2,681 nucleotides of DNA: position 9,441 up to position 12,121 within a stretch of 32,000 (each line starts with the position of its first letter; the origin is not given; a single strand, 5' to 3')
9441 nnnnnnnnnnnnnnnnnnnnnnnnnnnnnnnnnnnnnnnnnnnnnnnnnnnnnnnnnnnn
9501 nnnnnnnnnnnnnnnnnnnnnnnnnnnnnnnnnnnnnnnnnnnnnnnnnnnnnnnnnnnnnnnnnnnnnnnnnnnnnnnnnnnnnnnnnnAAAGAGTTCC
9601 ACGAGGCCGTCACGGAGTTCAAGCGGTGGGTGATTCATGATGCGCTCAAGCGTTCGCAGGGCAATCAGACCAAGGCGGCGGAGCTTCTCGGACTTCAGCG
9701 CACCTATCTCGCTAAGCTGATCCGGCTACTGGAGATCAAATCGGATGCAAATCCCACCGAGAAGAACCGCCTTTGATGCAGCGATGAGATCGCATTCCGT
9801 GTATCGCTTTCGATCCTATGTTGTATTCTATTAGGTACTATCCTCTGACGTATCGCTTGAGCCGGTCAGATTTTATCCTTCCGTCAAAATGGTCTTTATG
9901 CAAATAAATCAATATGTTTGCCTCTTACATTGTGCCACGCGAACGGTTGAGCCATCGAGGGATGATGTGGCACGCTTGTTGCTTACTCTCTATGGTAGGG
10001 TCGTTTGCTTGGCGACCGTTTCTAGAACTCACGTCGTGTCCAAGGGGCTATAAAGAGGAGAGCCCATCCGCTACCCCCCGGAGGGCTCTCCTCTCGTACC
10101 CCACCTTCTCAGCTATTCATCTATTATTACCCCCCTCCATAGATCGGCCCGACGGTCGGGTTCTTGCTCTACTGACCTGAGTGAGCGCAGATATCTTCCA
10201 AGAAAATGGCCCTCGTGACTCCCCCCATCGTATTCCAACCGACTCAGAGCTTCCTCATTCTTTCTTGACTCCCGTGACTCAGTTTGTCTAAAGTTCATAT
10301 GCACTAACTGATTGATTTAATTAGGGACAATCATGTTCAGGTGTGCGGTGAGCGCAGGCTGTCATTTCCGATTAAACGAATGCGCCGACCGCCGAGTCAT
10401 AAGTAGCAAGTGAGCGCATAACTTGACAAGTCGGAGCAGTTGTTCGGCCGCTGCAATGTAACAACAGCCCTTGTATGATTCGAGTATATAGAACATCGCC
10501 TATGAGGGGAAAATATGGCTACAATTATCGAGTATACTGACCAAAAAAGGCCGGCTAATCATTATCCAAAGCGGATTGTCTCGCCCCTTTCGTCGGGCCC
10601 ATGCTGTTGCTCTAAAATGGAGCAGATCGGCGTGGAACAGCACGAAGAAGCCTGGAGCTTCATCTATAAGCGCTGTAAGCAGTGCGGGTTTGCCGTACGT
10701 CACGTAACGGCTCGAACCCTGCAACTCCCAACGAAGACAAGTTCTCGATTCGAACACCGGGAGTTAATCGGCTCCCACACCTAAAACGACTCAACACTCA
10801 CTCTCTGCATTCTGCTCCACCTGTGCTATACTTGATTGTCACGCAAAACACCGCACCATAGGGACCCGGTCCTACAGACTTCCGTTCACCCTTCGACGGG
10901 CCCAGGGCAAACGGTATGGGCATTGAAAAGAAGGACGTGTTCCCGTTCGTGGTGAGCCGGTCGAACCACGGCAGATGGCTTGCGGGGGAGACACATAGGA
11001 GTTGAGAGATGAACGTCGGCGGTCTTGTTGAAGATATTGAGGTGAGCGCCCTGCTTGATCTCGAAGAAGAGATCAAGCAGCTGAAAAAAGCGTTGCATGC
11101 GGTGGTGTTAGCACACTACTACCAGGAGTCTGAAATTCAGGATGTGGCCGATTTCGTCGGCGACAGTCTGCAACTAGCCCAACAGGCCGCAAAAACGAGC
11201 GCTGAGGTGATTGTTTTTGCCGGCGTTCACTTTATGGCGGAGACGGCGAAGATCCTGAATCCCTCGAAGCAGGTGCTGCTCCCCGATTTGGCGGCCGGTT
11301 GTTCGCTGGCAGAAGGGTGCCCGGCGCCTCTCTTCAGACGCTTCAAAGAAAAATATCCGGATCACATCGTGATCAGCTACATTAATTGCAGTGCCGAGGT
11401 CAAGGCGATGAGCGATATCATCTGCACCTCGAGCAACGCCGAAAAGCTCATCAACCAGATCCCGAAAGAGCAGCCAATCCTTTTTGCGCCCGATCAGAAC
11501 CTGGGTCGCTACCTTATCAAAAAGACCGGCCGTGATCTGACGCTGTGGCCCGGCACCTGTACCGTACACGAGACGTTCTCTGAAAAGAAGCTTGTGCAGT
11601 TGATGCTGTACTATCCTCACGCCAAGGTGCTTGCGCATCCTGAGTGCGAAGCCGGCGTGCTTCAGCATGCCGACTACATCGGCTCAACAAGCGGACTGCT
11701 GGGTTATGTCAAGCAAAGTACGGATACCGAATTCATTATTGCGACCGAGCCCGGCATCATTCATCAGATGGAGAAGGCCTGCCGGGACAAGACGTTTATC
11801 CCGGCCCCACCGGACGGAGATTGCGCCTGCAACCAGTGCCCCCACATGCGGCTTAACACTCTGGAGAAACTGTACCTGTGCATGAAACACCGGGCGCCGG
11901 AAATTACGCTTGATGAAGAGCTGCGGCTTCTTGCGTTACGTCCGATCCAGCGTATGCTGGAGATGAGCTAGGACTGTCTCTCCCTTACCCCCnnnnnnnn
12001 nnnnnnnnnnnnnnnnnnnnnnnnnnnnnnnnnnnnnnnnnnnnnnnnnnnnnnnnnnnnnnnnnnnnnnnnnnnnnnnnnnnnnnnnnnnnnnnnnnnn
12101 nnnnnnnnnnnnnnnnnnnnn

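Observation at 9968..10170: Near-consensus sigma-54 promoter next to its likely activator, driving a structured C-rich non-coding transcript (candidate sRNA)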

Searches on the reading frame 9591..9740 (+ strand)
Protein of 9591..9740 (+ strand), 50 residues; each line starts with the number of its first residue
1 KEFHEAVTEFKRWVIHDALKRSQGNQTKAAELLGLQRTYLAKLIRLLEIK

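Call 20: find_related_loci(query=A2, collection=metagenome_contigs, flank=4000)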
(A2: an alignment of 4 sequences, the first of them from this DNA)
Query A2 (50 aa) in metagenome_contigs; peptide patterns used: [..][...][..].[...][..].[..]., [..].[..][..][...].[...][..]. (x = any residue, [..] = any of these).
600 stretches matched a pattern (row limit reached: there are more); 15 encode a relative of the query (tblastn E <= 1e-3); 15 distinct loci.
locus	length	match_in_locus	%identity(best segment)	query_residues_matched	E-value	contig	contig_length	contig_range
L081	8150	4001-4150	92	1-50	6e-28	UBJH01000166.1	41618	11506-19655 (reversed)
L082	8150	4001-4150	90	1-50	7e-27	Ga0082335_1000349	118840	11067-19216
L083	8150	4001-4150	90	1-50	7e-27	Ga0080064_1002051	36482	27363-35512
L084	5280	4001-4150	84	1-50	2e-25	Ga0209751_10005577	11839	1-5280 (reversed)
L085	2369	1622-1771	82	1-50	7e-25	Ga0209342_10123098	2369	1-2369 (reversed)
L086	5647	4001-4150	86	1-50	8e-25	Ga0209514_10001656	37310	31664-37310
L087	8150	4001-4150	80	1-50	2e-24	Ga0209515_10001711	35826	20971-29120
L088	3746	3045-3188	83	3-50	3e-24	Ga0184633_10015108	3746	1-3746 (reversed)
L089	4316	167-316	80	1-50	3e-24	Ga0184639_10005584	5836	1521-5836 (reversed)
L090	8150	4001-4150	78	1-50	3e-23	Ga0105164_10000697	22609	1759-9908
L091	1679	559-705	61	2-50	1e-16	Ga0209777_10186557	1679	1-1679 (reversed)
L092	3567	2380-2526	61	2-50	1e-16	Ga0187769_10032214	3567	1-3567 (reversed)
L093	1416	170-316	59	2-50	3e-16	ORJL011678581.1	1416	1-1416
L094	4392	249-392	48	3-50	6e-11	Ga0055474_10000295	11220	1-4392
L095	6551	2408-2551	48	3-50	6e-11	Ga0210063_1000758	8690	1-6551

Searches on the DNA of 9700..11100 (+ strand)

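Call 4: search_rna_families(source=window, start=9700, end=11100, threshold=evalue, max_evalue=10, show_alignments=3)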
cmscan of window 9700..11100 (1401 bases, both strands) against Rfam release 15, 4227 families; matches with E-value up to 10: 4.
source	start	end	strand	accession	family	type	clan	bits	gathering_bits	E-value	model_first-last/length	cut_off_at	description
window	10041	10106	-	RF00802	mir-207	Gene; miRNA;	-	20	88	1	1-78/78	no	mir-207 microRNA precursor family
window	10045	10101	-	RF03880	mir-1684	Gene; miRNA;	-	16.1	60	6.9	1-87/87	no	mir-1684 microRNA precursor family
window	10738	10770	+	RF00390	TYMV_upPK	Cis-reg;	-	14.9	38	8.6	1-23/23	no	turnip yellow mosaic virus upstream pseudo-knot (TYMV_upPK)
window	10036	10150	+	RF01974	H19_3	Gene; lncRNA;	-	14.2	46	8.2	1-116/116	no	H19 conserved region 3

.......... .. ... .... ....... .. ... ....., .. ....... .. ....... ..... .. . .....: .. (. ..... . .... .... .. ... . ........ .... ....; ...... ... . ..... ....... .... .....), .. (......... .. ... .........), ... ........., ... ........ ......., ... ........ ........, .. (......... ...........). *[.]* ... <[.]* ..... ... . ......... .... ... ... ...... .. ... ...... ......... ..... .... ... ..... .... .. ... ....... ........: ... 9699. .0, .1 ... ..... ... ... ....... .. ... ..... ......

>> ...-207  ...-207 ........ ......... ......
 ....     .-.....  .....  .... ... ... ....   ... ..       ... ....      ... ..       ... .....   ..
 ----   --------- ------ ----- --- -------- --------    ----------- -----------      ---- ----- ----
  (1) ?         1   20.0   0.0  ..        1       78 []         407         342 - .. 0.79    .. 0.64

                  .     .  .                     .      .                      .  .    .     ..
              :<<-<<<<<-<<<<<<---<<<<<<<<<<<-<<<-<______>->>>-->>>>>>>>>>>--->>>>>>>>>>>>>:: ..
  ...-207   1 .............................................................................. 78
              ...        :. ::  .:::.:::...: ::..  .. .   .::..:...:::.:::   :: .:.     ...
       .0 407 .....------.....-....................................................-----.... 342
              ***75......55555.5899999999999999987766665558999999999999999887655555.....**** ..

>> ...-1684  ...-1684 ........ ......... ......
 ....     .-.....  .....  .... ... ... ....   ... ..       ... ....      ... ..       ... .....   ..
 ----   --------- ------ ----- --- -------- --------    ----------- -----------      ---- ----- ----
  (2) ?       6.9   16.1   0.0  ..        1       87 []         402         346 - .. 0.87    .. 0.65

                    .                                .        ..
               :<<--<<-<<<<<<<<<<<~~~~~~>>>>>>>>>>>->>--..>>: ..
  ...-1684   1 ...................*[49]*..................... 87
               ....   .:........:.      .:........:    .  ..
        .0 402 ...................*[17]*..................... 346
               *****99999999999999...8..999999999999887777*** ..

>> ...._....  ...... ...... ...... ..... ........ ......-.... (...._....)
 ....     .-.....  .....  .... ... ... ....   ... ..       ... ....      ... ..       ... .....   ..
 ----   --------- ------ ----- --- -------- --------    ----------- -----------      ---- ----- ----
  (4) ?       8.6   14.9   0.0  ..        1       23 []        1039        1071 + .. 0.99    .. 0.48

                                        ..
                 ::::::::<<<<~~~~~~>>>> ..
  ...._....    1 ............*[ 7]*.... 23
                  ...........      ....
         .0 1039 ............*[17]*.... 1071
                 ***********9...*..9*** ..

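Call 54: build_rna_model(alignment_id=A5, structure=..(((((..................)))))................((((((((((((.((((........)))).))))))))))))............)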
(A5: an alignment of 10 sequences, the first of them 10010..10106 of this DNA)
Model R1 built from alignment A5 (10 sequences, 100 columns); structure: as given.
model positions 95; base pairs 21; branch points 1; effective number of sequences 1.48; information 0.601 bits per position. Calibrated on 0.2 Mb of random sequence (short: E-values are rough).
structure used (alignment columns):
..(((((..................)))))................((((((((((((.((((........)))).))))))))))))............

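Call 55: search_with_rna_model(model_id=R1, sources=[window, L001, L002, L003, L004, L081, L082, L083, L084, L086, L087, L088, L091, L092, L093, L094, L095, L096, L098, L099, L101, L105, L106, L107, L108, L109, L110, L111, L005, L009, L012, L016, L017, L019, L024, L025, L027, L029, L033, L038, L039, L046, L048, L050, L052, L063, L069, L071, L078, L080], max_evalue=1, make_alignment=true)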
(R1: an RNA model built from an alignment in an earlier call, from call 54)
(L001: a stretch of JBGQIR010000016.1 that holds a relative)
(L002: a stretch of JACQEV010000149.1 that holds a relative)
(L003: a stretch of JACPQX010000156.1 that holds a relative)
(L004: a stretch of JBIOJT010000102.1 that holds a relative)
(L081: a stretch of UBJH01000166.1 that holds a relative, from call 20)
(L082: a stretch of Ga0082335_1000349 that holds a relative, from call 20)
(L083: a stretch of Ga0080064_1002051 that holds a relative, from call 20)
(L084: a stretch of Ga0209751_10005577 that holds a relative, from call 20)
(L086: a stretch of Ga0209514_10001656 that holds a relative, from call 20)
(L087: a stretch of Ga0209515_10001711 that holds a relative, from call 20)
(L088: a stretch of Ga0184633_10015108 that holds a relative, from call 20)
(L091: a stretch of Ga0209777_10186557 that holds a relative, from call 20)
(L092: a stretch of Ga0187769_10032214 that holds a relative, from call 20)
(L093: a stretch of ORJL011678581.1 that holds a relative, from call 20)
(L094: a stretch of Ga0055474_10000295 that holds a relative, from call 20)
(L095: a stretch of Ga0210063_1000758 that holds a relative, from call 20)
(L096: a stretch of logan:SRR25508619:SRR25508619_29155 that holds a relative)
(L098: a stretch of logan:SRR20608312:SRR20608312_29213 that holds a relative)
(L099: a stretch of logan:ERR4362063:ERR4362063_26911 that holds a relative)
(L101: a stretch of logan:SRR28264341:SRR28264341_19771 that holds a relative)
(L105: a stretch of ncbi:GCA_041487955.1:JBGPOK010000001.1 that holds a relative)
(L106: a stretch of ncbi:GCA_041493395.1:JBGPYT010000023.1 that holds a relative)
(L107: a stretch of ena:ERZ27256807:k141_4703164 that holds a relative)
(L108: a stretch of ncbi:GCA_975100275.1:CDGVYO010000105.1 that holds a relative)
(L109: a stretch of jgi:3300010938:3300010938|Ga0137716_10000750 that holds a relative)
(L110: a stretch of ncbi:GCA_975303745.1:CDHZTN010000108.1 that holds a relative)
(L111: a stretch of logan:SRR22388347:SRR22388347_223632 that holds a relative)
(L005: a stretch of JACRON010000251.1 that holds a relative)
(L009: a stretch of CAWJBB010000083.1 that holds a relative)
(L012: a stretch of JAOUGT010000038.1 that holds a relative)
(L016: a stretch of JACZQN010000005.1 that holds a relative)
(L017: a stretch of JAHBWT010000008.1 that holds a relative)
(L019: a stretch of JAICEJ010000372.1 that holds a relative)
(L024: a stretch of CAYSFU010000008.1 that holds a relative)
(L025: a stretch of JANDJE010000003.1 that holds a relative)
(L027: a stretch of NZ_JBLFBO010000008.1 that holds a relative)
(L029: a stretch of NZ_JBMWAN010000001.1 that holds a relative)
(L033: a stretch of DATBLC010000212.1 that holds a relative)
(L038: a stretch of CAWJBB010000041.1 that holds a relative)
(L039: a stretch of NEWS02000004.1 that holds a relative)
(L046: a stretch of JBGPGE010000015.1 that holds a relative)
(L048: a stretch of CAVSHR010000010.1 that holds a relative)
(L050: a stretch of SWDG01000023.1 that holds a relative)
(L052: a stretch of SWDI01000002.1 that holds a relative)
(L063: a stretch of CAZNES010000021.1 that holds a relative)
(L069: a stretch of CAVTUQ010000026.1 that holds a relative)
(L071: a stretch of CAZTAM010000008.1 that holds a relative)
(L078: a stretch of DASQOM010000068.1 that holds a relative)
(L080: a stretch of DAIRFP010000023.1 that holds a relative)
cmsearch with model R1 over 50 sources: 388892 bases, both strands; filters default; matches with E-value up to 1: 32.
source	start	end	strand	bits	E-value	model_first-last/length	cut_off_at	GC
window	10010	10106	+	106.2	1.1e-25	1-95/95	no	0.61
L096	3622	3718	+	105.3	2e-25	1-95/95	no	0.61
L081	4419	4512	+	103.9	4.8e-25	1-95/95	no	0.62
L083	4490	4586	+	101.7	1.8e-24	1-95/95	no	0.61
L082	4449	4545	+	101.6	1.9e-24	1-95/95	no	0.59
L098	3683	3777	+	100.4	4e-24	1-95/95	no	0.59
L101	3682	3777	+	98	1.7e-23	1-95/95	no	0.6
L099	3687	3780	+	91.6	8.8e-22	1-95/95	no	0.63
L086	4485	4580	+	86.3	2.2e-20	1-95/95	no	0.62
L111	3255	3351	+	84.3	7.5e-20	1-95/95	no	0.64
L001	4921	5014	+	81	5.5e-19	1-95/95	no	0.66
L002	5789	5882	+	80.1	9.8e-19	1-95/95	no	0.65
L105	3771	3864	+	76.4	9.3e-18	1-95/95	no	0.69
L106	3616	3709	+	74.7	2.7e-17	1-95/95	no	0.7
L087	4566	4659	+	70.5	3.4e-16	1-95/95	no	0.67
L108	3767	3860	+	70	4.7e-16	1-95/95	no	0.65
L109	3758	3850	+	69.2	7.8e-16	1-95/95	no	0.71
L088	3606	3699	+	68.7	1e-15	1-95/95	no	0.63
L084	4573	4666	+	67.6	2e-15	1-95/95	no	0.69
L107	3770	3862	+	66.5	3.9e-15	1-95/95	no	0.65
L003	5786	5877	+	66.4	4.4e-15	1-95/95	no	0.71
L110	3753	3849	+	65.5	7.2e-15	1-95/95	no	0.62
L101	3712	3799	-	25.1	0.0004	1-95/95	no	0.59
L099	3729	3778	-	23.7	0.00091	33-83/95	no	0.64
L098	3713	3806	-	23.7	0.00095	1-95/95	no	0.62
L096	3666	3714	-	22.7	0.0017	35-83/95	no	0.69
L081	4449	4531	-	17.9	0.032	1-95/95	no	0.59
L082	4493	4534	-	17.3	0.046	42-83/95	no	0.62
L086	4530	4567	-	16.3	0.085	44-82/95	no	0.66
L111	3302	3337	-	12.7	0.77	45-81/95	no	0.72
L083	4534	4575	-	12.3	0.96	42-83/95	no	0.64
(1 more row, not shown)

Alignment A6: 32 matches aligned to the model, 146 columns, each read 5' to 3' on its own strand. Consensus structure (alignment columns), stored with it:
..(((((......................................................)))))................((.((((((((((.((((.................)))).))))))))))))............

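Call 56: search_with_rna_model(model_id=R1, sources=[window, L001, L002, L003, L081, L082, L083, L084, L086, L087, L088, L096, L098, L099, L101, L105, L106, L107, L108, L109, L110, L111], max_evalue=1e-10, make_alignment=true)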
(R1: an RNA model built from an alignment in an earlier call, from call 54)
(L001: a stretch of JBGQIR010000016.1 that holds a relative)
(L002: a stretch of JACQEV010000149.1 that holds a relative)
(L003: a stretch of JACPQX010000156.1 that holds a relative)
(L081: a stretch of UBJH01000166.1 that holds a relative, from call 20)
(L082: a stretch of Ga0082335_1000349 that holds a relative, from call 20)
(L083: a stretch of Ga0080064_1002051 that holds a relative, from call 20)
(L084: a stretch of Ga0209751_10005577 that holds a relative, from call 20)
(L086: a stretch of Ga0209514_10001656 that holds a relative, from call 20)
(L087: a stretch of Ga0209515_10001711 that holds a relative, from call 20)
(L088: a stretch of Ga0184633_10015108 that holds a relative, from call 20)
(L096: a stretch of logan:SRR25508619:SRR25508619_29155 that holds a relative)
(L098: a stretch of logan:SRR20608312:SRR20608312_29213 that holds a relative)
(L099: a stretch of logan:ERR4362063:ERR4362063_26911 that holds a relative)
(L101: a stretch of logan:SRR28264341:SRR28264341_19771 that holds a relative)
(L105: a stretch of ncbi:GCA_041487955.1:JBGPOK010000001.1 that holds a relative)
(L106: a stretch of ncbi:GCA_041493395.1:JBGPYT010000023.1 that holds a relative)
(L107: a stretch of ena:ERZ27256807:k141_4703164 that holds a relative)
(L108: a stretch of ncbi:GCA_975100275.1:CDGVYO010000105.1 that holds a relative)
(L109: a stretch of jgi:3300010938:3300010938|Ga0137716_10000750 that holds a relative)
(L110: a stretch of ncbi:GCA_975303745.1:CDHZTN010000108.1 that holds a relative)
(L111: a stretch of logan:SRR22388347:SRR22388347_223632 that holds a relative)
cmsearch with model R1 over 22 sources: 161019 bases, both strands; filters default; matches with E-value up to 1e-10: 22.
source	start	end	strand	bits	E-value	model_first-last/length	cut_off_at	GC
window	10010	10106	+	106.2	4.7e-26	1-95/95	no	0.61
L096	3622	3718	+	105.3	8.3e-26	1-95/95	no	0.61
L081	4419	4512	+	103.9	2e-25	1-95/95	no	0.62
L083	4490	4586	+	101.7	7.2e-25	1-95/95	no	0.61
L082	4449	4545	+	101.6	7.7e-25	1-95/95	no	0.59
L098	3683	3777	+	100.4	1.7e-24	1-95/95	no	0.59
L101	3682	3777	+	98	7.1e-24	1-95/95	no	0.6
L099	3687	3780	+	91.6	3.7e-22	1-95/95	no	0.63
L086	4485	4580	+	86.3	9.1e-21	1-95/95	no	0.62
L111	3255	3351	+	84.3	3.1e-20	1-95/95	no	0.64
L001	4921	5014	+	81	2.3e-19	1-95/95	no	0.66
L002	5789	5882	+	80.1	4.1e-19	1-95/95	no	0.65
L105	3771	3864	+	76.4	3.8e-18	1-95/95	no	0.69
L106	3616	3709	+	74.7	1.1e-17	1-95/95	no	0.7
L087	4566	4659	+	70.5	1.4e-16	1-95/95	no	0.67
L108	3767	3860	+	70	1.9e-16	1-95/95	no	0.65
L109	3758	3850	+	69.2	3.2e-16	1-95/95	no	0.71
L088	3606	3699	+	68.7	4.2e-16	1-95/95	no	0.63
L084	4573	4666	+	67.6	8.2e-16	1-95/95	no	0.69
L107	3770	3862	+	66.5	1.6e-15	1-95/95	no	0.65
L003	5786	5877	+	66.4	1.8e-15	1-95/95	no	0.71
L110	3753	3849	+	65.5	3e-15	1-95/95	no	0.62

Alignment A7: 22 matches aligned to the model, 104 columns, each read 5' to 3' on its own strand. Consensus structure (alignment columns), stored with it:
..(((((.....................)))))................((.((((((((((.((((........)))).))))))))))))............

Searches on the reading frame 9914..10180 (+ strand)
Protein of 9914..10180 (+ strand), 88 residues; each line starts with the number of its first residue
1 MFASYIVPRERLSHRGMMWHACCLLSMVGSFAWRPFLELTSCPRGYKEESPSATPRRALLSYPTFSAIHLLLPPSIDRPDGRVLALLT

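Call 9: search_protein_families(library=pfam, proteins=[window:9914-10180:+], max_evalue=0.01)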
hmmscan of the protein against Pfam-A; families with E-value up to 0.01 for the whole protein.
window:9914-10180:+ (88 aa): 0 families

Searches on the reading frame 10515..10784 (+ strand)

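Call 9: search_protein_families(library=pfam, proteins=[window:10515-10784:+], max_evalue=0.01)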
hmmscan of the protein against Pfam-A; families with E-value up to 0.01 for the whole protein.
window:10515-10784:+ (89 aa): 1 family
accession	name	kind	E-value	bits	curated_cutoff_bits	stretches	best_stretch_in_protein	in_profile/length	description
PF12647.12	RNHCP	-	0.0011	19.4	24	1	30-64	45-79/90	RNHCP domain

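Call 76: search_protein_families(library=ncbifam, proteins=[window:10515-10784:+], max_evalue=0.01)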
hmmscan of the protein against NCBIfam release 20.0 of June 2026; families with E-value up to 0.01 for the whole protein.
window:10515-10784:+ (89 aa): 0 families

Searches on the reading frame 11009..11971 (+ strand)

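Call 9: search_protein_families(library=pfam, proteins=[window:11009-11971:+], max_evalue=0.01)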
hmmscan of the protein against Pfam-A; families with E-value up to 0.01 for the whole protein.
window:11009-11971:+ (320 aa): 1 family
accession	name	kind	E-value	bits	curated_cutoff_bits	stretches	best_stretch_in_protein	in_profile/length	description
PF02445.21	NadA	-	1.1e-120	402.7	27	1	20-318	1-295/295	Quinolinate synthetase A protein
